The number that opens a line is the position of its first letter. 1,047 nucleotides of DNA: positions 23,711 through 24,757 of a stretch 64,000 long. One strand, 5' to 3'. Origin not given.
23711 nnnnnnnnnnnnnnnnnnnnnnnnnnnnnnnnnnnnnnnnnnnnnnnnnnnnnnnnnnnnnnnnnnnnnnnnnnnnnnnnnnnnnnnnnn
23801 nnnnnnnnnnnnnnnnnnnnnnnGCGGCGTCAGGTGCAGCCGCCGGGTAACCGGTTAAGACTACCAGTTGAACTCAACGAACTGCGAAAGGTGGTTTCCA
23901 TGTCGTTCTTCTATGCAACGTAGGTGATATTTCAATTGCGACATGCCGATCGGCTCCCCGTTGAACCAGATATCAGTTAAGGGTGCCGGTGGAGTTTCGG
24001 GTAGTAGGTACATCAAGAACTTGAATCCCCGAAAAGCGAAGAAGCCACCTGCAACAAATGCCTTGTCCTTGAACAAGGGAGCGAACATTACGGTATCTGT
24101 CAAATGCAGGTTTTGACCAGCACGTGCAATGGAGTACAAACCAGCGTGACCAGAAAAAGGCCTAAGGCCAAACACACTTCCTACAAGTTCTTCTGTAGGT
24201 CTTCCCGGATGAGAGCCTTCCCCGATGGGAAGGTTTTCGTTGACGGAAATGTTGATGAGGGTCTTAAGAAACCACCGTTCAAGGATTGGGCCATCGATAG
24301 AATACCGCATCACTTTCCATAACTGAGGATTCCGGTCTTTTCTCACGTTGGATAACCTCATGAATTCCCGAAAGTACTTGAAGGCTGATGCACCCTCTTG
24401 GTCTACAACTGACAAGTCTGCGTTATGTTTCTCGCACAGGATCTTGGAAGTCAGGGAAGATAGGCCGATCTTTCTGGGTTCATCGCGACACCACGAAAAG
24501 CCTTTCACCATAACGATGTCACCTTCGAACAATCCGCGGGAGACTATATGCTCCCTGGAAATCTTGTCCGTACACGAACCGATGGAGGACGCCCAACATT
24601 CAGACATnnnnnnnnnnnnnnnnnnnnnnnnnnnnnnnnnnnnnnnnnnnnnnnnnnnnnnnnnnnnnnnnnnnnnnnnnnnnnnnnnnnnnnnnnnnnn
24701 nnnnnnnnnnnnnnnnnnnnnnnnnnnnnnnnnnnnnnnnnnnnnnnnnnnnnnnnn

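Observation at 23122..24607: HNH-endonuclease protein paired with a zinc-ribbon/DUF4145 protein at the head of the defence cluster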

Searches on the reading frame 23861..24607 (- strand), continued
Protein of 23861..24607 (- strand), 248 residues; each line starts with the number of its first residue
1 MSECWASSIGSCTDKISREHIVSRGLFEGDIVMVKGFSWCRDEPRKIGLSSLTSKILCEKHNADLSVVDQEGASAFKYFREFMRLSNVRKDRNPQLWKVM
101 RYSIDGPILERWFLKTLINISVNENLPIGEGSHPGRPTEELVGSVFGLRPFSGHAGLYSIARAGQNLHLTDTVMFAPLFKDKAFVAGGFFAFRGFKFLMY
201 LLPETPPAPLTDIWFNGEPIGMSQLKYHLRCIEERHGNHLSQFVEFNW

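Call 70: search_protein_families(library=pfam, proteins=[L155:1727-2920:+, L157:3899-4774:+, L158:1436-2197:+, L156:4016-4789:+], max_evalue=1)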
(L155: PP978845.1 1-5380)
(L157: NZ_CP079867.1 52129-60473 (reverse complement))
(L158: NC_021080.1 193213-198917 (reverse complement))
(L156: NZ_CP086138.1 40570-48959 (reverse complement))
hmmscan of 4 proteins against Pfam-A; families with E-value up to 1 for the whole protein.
L155:1727-2920:+ (397 aa): 1 family
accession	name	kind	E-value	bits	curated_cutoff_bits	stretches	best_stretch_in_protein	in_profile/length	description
PF02810.21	SEC-C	-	1.9e-05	24.9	20.4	1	57-71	4-18/19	SEC-C motif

L157:3899-4774:+ (291 aa): 0 families

L158:1436-2197:+ (253 aa): 0 families

L156:4016-4789:+ (257 aa): 0 families

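Call 75: search_protein_families(library=pfam, proteins=[L050:6879-7889:+, L055:8773-9921:-, L156:6562-6807:+], max_evalue=0.1)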
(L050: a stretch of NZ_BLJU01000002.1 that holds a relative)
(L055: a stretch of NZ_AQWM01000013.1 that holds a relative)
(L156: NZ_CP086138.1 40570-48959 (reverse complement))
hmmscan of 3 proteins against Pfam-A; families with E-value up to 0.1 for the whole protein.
L050:6879-7889:+ (336 aa): 2 families
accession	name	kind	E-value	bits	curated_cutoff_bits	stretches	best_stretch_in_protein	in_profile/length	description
PF14279.12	HNH_5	-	7.4e-13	48.7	27.5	1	7-56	1-55/56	HNH endonuclease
PF02945.21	Endonuclease_7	-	0.0034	17.7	23.6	1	5-58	24-77/82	Recombination endonuclease VII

L055:8773-9921:- (382 aa): 1 family
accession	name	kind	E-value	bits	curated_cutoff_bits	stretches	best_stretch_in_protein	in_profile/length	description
PF14279.12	HNH_5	-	0.00032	21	27.5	0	62-82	1-21/56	HNH endonuclease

L156:6562-6807:+ (81 aa): 1 family
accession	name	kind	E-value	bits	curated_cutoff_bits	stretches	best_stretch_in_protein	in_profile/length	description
PF13248.11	Zn_ribbon_3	-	0.073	13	27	0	8-19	3-14/26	zinc-ribbon domain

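Call 78: find_homologous_proteins(query=L050:6879-7889:+, max_evalue=0.001)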
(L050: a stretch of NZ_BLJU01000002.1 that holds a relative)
Query L050:6879-7889:+ (336 aa): 48 proteins with E <= 0.001 among 2283 candidates.
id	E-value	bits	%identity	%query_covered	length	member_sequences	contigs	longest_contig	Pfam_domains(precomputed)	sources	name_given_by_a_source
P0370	9.9e-223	756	98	99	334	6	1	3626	PF14279.13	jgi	-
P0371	1.8e-197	673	89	99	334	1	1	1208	PF14279.13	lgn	-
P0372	2.9e-194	663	86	99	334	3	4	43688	PF14279.13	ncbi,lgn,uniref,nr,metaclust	ncbi:HNH endonuclease [Thiocapsa roseopersicina]|uniref:HNH endonuclease n=1 Tax=Thiocapsa roseopers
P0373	7.0e-192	655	84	99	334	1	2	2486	PF14279.13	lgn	-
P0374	1.2e-191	654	86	99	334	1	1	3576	PF14279.13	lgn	-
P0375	8.4e-190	648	85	99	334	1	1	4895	PF14279.13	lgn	-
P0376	3.2e-188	643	84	99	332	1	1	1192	PF14279.13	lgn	-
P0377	9.8e-188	641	82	99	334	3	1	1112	PF14279.13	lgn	-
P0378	5.3e-187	639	84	98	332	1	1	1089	PF14279.13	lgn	-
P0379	3.2e-186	636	81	100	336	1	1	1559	PF14279.13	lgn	-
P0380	4.4e-179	613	80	99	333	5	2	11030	PF14279.13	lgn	-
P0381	6.6e-179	612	81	98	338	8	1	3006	PF14279.13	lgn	-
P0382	9.6e-176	602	78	98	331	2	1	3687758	PF14279.13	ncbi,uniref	ncbi:HNH endonuclease [Stenotrophomonas acidaminiphila]|uniref:HNH endonuclease n=1 Tax=Stenotrophom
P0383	1.9e-172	591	78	99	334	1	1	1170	PF14279.13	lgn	-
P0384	1.5e-165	568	73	99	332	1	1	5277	PF14279.13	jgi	jgi:hypothetical protein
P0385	1.5e-161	555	71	99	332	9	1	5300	PF14279.13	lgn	-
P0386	6.3e-160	550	73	98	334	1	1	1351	PF14279.13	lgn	-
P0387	1.4e-159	549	72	99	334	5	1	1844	PF14279.13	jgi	jgi:hypothetical protein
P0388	1.1e-158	546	70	99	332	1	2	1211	PF14279.13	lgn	-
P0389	3.3e-158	544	71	99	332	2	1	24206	PF14279.13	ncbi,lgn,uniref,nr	ncbi:HNH endonuclease [Burkholderia cepacia]|uniref:HNH endonuclease n=1 Tax=Burkholderia cepacia Ta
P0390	1.3e-157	542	69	99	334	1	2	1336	PF14279.13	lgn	-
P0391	5.3e-155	533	69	99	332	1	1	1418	PF14279.13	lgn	-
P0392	1.4e-154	532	72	98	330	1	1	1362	PF14279.13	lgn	-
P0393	3.0e-153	528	69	98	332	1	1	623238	PF14279.13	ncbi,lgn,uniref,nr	ncbi:HNH endonuclease [Pseudomonas sp.]|uniref:HNH endonuclease n=1 Tax=Pseudomonas sp. TaxID=306 Re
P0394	5.3e-153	527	67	98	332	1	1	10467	PF14279.13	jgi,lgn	jgi:hypothetical protein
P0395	1.4e-152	526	69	99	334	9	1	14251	PF14279.13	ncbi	ncbi:MAG: HNH endonuclease [Candidatus Macondimonas sp.]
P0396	2.9e-152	524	67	98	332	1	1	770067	PF14279.13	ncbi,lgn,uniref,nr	ncbi:HNH endonuclease [Ottowia thiooxydans]|uniref:HNH endonuclease n=1 Tax=Ottowia thiooxydans TaxI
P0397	6.5e-149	513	69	98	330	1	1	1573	PF14279.13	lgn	-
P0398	7.3e-148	510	69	99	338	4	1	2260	PF14279.13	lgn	-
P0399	2.0e-145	502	66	98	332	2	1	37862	PF14279.13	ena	-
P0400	3.5e-142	491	65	98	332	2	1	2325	PF14279.13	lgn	-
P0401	3.7e-130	452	61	97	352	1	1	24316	PF14279.13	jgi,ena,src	-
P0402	2.4e-127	443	72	79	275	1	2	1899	PF14279.13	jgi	jgi:hypothetical protein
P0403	1.6e-115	404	52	97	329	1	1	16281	PF14279.13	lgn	-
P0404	9.1e-109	382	97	52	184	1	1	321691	PF14279.13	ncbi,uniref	ncbi:HNH endonuclease [Ectopseudomonas mendocina]|uniref:HNH endonuclease n=1 Tax=Ectopseudomonas me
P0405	1.2e-105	371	51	96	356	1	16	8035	PF14279.13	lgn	-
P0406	3.0e-105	370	50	99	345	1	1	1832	PF14279.13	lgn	-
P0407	2.0e-104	367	50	96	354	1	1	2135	PF14279.13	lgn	-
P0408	8.9e-98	345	45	98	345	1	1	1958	PF14279.13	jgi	-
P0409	1.3e-93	332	46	96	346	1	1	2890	PF14279.13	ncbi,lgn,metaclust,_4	metaclust:\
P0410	9.2e-92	326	48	96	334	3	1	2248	PF14279.13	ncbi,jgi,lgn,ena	jgi:hypothetical protein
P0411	5.9e-91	323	48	98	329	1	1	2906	PF14279.13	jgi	jgi:HNH endonuclease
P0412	1.6e-85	305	45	96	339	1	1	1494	PF02945.22,PF14279.13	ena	-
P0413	3.6e-81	291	43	97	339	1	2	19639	PF14279.13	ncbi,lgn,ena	-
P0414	4.7e-77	277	50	77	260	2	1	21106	PF14279.13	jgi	jgi:hypothetical protein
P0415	1.5e-75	272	40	98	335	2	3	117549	PF14279.13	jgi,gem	-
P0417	1.8e-63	233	39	94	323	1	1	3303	PF14279.13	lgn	-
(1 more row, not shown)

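Call 87: search_protein_families(library=padloc, alignment_id=A6, max_evalue=0.00001)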
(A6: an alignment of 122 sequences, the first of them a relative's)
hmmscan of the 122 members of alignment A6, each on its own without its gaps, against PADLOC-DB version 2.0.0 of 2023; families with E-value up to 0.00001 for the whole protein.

A. member 1, L001:37-1188:+ (383 aa): 0 families

B. families by the number of members that match (of 122 scanned): 70 families (the first 25 are shown)
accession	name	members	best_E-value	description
PDLC02378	pAgo_I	1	4.6e-204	Class I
PDLC04896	PDC-S06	1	8.7e-137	-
PDLC04887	PDC-S06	1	3e-135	-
PDLC04894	PDC-S06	1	2e-129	-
PDLC02436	pAgo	1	1.4e-117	-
PDLC02376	pAgo_I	1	1.3e-99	Class I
PDLC02289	AbiEii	1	2.7e-95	AbiEii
PDLC04890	PDC-S06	1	3.9e-57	-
PDLC04886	PDC-S06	1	2e-54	-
PDLC05062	PDC-S66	1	2.8e-53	-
PDLC04897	PDC-S06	1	2.4e-47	-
PDLC02377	pAgo_I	1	2.4e-47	Class I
PDLC02392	pAgo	1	1.4e-41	-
PDLC02315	AbiEii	1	3.5e-41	AbiEii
PDLC03816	RTasPolA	1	3.1e-38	DRT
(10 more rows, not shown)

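Call 88: search_protein_families(library=pfam, alignment_id=A6, max_evalue=0.00001)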
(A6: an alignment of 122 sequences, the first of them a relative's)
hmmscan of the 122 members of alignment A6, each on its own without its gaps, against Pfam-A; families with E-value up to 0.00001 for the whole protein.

A. member 1, L001:37-1188:+ (383 aa): 2 families
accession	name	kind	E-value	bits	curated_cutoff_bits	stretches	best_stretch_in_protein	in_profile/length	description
PF00113.28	Enolase_C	-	1.2e-127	425.8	21.5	1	95-379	3-292/296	Enolase, C-terminal TIM barrel domain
PF03952.21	Enolase_N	-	1.2e-32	113.3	35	1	1-84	48-131/131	Enolase, N-terminal domain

B. families by the number of members that match (of 122 scanned): 155 families (the first 25 are shown)
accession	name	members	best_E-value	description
PF13561.12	adh_short_C2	2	1.8e-57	Enoyl-(Acyl carrier protein) reductase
PF00106.31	adh_short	2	2.3e-57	short chain dehydrogenase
PF01855.24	POR_N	2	5.4e-36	Pyruvate flavodoxin/ferredoxin oxidoreductase, thiamine diP-bdg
PF08401.16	ArdcN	2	1.6e-31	N-terminal domain of anti-restriction factor ArdC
PF00239.26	Resolvase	2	1.4e-22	Resolvase, N terminal domain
PF01558.24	POR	2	2.4e-21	Pyruvate ferredoxin/flavodoxin oxidoreductase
PF00072.30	Response_reg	2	2.8e-16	Response regulator receiver domain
PF17147.9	PFOR_II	2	3.8e-16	Pyruvate:ferredoxin oxidoreductase core domain II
PF08659.16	KR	2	2.5e-12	KR domain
PF18734.6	HEPN_AbiU2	2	2e-09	AbiU2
PF14559.12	TPR_19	2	1.3e-07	Tetratricopeptide repeat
PF12838.12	Fer4_7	2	7e-06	4Fe-4S dicluster domain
PF00873.25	ACR_tran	1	3.9e-297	AcrB/AcrD/AcrF family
PF00476.26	DNA_pol_A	1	1.2e-165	DNA polymerase family A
PF00113.28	Enolase_C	1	1.2e-127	Enolase, C-terminal TIM barrel domain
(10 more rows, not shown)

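Call 91: search_protein_families(library=padloc, proteins=[L023:4995-6368:+, L023:6214-7917:+, L023:1682-5071:-, L023:9404-11701:-, L050:6879-7889:+, L055:8773-9921:-, L022:5678-7963:+], max_evalue=0.001)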
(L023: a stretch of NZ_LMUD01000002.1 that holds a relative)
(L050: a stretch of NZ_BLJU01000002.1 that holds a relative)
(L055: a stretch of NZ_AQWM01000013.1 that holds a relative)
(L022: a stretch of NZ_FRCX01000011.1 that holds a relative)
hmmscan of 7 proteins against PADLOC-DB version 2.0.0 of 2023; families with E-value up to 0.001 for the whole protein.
L023:4995-6368:+ (457 aa): 7 families
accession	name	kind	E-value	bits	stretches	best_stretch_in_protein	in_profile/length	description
PDLC02403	Aga_TIR-PNTD1-PNTD2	-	4e-130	432.8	1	20-446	1-439/443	Class I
PDLC02421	Aga_TIR-PNTD1-PNTD2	-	4e-123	409.7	1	20-437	2-427/430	Class I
PDLC02400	Aga_TIR-PNTD1-PNTD2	-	2.9e-73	245.2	1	15-438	180-625/639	Class I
PDLC02416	Aga_REase-TIR-PNTD1-PNTD2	-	2.7e-62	209.2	1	10-443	144-561/572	Class I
PDLC03957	bSEFIR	-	8.3e-09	33.7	1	21-152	38-182/412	-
PDLC02012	SAVED5--SAVED_TIR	-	1.8e-06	25.3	1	13-90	5-81/404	-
PDLC05062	PDC-S66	-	6e-06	23.9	1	16-75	143-202/282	-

L023:6214-7917:+ (567 aa): 16 families
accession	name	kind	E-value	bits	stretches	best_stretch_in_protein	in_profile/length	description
PDLC02378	pAgo_I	-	4.6e-204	676.8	1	58-567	3-493/493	Class I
PDLC02436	pAgo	-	1.4e-117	391.4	1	55-566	3-459/460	-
PDLC02376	pAgo_I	-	1.3e-99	332.4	1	60-567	4-455/455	Class I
PDLC02377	pAgo_I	-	2.4e-47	159.7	2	267-565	162-455/457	Class I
PDLC02392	pAgo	-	1.4e-41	140.6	1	254-556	41-334/346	-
PDLC02420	Aga_SIR2-PNTD1-PNTD2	-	3.9e-30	102.8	1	306-546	737-989/1010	Class I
PDLC02384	pAgo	-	2.7e-29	100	1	270-547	735-1010/1030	-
PDLC02428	PprPIWI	-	6.4e-16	56.2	1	227-545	364-644/666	-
PDLC02397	pAgo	-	1.2e-15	55.4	1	220-546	269-559/578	-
PDLC02386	pAgo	-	4e-07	26.9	1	267-544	433-676/697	-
PDLC02388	pAgo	-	5.2e-07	26.3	1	269-548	445-697/716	-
PDLC02396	pAgo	-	4.6e-06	23.2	1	467-549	592-665/683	-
PDLC02394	pAgo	-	2.2e-05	20.4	0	323-546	871-1094/1121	-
PDLC02389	pAgo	-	2.9e-05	20.7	1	321-547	505-715/733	-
PDLC02383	pAgo_II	-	0.0005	16.3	1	467-542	670-740/767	Class II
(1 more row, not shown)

L023:1682-5071:- (1129 aa): 2 families
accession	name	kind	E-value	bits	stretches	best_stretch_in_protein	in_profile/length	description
PDLC03647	REase_III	-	1.9e-06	24.3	0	976-1055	863-935/989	Type III restriction enzyme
PDLC03648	REase_III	-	1.3e-05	21.5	1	708-751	311-354/871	Type III restriction enzyme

L023:9404-11701:- (765 aa): 0 families

L050:6879-7889:+ (336 aa): 0 families

L055:8773-9921:- (382 aa): 0 families

L022:5678-7963:+ (761 aa): 14 families
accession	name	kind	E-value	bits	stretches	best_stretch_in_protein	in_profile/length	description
PDLC04896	PDC-S06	-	8.7e-137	455.7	1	12-758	1-730/732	-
PDLC04887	PDC-S06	-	3e-135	450.7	1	12-759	1-783/790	-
PDLC04894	PDC-S06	-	2e-129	431.3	1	12-758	1-737/740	-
PDLC04890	PDC-S06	-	3.9e-57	192.3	1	27-712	12-675/732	-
PDLC04886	PDC-S06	-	2e-54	183.6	1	29-719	14-687/727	-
PDLC04897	PDC-S06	-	2.4e-47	160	1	30-717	14-686/727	-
PDLC04898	PDC-S06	-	6.8e-25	85.5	1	87-605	104-616/752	-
PDLC04895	PDC-S06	-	6.6e-17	59.3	2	12-65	1-51/784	-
PDLC03859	LmuB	-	9.1e-16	56.2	1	121-607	180-597/611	-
PDLC02360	PrrC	-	2.2e-15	54.6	1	504-687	125-294/372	PrrC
PDLC04135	mad3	-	5.6e-09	34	1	18-600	1-327/374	mads_3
PDLC03865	LmuB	-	3.8e-07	26.7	1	530-616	914-994/1007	-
PDLC02980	AriA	-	6.6e-05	21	0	505-596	222-299/304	-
PDLC02335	AbiLi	-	0.00033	17.8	0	8-609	45-246/326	AbiLi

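Call 103: list_cluster_members(proteins=[window:23861-24607:-, window:23122-23748:-])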
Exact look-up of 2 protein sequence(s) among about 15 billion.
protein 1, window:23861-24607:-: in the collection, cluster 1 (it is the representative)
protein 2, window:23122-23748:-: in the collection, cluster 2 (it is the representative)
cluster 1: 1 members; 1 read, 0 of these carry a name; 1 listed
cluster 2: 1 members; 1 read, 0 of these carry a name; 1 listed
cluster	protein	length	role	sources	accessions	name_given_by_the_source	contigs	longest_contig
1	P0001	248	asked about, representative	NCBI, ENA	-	-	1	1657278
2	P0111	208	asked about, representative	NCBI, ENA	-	-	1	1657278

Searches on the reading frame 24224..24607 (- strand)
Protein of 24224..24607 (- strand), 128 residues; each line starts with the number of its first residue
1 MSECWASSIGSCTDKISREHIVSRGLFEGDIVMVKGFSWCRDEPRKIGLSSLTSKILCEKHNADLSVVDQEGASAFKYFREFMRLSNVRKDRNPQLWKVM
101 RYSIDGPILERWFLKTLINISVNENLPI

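Call 58: predict_structure(alignment_id=A4)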
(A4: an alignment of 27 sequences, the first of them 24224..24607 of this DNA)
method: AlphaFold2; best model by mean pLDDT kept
length: 128 residues; sequences in the alignment: 27
mean_pLDDT: 84.2   pTM: 0.68
mean pLDDT of the five models: 84.2, 83.5, 81.9, 73.4, 71.6
residues with pLDDT >= 90: 23; 70-90: 97; 50-70: 5; < 50: 3
segments of 3 or more residues with pLDDT < 50: none
pLDDT, mean of each block of 10 residues (from residue 1): 78 83 80 86 90 84 88 90 89 85 91 85 60
secondary structure, 60 per line:
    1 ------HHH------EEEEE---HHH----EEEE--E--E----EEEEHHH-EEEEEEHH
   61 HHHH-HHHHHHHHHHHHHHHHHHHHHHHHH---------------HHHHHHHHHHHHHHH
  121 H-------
elements in order: E16-20 E31-34 E45-48 E53-58 H59-64 H66-90 H106-121
